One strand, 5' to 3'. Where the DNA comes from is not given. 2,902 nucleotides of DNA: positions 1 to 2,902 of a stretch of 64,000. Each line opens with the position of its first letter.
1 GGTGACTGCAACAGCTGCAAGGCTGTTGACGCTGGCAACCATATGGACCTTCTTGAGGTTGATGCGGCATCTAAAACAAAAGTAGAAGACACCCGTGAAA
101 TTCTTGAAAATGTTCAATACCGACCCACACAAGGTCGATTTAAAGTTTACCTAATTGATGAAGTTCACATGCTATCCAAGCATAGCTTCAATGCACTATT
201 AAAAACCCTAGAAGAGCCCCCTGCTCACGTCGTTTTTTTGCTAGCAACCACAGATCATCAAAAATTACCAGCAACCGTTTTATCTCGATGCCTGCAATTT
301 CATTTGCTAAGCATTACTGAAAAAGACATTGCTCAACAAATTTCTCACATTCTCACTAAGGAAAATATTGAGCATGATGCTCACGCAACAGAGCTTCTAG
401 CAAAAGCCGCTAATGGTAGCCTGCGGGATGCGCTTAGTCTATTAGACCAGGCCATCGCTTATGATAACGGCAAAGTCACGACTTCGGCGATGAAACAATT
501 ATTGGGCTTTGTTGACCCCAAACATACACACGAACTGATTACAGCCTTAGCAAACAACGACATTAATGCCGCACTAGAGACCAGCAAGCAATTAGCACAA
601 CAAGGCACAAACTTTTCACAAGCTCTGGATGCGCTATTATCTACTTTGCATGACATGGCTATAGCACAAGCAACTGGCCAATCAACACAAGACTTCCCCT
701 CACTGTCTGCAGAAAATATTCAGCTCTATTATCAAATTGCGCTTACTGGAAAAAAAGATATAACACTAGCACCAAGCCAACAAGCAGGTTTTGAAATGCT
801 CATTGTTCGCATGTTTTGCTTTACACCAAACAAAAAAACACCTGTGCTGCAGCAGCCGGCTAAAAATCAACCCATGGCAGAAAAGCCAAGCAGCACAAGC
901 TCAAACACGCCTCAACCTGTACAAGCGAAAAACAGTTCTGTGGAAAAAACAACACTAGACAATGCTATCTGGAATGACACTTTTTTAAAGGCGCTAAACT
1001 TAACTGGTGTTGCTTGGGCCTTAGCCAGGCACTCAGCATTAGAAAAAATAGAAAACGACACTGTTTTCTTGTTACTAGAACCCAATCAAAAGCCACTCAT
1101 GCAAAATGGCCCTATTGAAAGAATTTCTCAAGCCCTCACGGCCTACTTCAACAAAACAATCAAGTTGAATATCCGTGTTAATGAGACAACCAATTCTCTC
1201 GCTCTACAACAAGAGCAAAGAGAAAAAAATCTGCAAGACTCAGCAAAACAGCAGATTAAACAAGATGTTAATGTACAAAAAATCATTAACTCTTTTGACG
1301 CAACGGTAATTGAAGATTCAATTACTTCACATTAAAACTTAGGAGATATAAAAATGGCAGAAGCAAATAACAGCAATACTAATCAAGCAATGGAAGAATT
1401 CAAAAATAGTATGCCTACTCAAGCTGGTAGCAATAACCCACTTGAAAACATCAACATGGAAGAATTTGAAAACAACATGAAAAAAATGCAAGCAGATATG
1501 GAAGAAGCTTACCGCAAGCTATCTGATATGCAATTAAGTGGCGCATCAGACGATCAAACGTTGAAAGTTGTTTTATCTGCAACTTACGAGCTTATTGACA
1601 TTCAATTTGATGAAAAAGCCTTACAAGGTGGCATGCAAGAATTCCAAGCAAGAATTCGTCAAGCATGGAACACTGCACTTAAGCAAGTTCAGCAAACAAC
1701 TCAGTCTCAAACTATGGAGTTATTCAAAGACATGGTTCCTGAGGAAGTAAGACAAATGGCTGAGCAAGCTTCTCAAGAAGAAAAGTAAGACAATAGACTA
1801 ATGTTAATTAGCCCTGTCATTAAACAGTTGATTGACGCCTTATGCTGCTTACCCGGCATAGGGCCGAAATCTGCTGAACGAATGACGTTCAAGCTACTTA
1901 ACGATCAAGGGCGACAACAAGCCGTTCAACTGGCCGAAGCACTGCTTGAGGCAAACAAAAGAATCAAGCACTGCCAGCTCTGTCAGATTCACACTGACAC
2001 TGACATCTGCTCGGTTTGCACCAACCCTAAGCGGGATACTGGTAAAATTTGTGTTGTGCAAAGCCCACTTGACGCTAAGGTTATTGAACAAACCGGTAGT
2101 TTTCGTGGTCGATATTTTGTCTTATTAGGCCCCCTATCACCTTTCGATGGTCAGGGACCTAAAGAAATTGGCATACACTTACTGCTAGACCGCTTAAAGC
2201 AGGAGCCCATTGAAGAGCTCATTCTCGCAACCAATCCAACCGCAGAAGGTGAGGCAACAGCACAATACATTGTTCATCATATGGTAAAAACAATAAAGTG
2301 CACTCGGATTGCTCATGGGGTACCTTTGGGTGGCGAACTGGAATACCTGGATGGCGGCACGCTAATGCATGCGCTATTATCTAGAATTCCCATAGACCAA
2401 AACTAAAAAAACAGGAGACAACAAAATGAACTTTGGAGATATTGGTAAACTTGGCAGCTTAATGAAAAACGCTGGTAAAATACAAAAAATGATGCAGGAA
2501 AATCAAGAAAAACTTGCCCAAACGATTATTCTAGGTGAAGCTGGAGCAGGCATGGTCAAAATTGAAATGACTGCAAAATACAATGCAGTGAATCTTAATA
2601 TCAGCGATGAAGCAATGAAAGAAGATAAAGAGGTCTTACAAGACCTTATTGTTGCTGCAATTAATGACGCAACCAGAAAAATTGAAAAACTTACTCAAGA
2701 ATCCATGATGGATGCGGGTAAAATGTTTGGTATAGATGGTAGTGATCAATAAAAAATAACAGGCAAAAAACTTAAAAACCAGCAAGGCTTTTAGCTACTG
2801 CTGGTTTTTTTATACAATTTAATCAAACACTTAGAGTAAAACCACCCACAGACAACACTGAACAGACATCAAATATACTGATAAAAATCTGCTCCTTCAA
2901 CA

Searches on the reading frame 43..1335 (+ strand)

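Call 29: search_protein_families(library=ncbifam, proteins=[window:43-1335:+], max_evalue=0.00001)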
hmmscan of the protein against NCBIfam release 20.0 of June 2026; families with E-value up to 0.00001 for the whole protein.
window:43-1335:+ (430 aa): 65 families (the best 25 are shown)
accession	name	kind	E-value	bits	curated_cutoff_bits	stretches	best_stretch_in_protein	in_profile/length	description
NF005942.0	PRK07994.1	equivalog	1.5e-140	470.3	613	2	1-296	88-394/655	DNA polymerase III subunit gamma/tau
NF011511.0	PRK14949.1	equivalog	1.6e-116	390.9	1016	2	2-295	89-394/984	DNA polymerase III subunits gamma and tau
NF011519.0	PRK14958.1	equivalog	1.2e-115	387.1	912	1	2-430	89-505/509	DNA polymerase III subunits gamma and tau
NF008975.0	PRK12323.1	equivalog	2.9e-106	356.9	875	2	2-288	94-392/709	DNA polymerase III subunit gamma/tau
NF006429.0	PRK08691.1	equivalog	9.5e-98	328.6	969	1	1-299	88-403/709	DNA polymerase III subunits gamma and tau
NF005423.0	PRK07003.1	equivalog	5.5e-88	296.3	1260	1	2-297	89-395/831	DNA polymerase III subunit gamma/tau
NF011521.0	PRK14960.1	equivalog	1.6e-86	291.3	1228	1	1-293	87-392/702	DNA polymerase III subunit gamma/tau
NF011522.0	PRK14961.1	equivalog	3.1e-84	282.9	562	1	1-261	88-361/363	DNA polymerase III subunits gamma and tau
TIGR02397.1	dnaX_nterm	equivalog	3.6e-83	279.7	250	1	1-257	86-354/355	DNA polymerase III subunit gamma/tau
NF006585.0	PRK09111.1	equivalog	5.8e-83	279.6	604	1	1-295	117-429/616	DNA polymerase III subunit gamma/tau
NF004046.1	PRK05563.1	equivalog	3.8e-81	273.7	400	1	1-241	87-340/567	DNA polymerase III subunit gamma/tau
NF011518.0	PRK14957.1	equivalog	2.3e-78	264.2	775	1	1-423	88-538/546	DNA polymerase III subunits gamma and tau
NF011510.0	PRK14948.1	equivalog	2.6e-71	241.2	593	1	1-238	92-327/640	DNA polymerase III subunit gamma/tau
NF011512.0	PRK14950.1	equivalog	6.7e-71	240.2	593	1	1-217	89-306/585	DNA polymerase III subunits gamma and tau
NF006280.0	PRK08451.1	equivalog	3.4e-70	237.3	572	1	1-412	86-487/535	DNA polymerase III subunit gamma/tau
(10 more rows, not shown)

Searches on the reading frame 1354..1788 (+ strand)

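Call 29: search_protein_families(library=ncbifam, proteins=[window:1354-1788:+], max_evalue=0.00001)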
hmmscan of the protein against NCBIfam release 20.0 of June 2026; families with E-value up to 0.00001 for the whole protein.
window:1354-1788:+ (144 aa): 1 family
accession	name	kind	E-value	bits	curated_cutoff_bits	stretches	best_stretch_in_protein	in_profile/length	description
TIGR00103.1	DNA_YbaB_EbfC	equivalog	1e-09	38.5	49.45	1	34-125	7-99/104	YbaB/EbfC family nucleoid-associated protein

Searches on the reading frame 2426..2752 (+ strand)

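Call 29: search_protein_families(library=ncbifam, proteins=[window:2426-2752:+], max_evalue=0.00001)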
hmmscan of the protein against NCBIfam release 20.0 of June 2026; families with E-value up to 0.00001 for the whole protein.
window:2426-2752:+ (108 aa): 2 families
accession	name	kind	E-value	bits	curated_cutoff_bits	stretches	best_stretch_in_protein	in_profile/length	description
TIGR00103.1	DNA_YbaB_EbfC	equivalog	8.7e-21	74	49.45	1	3-97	3-97/104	YbaB/EbfC family nucleoid-associated protein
NF011218.0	PRK14625.1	equivalog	5.2e-14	52.6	151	1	8-103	3-100/109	hypothetical protein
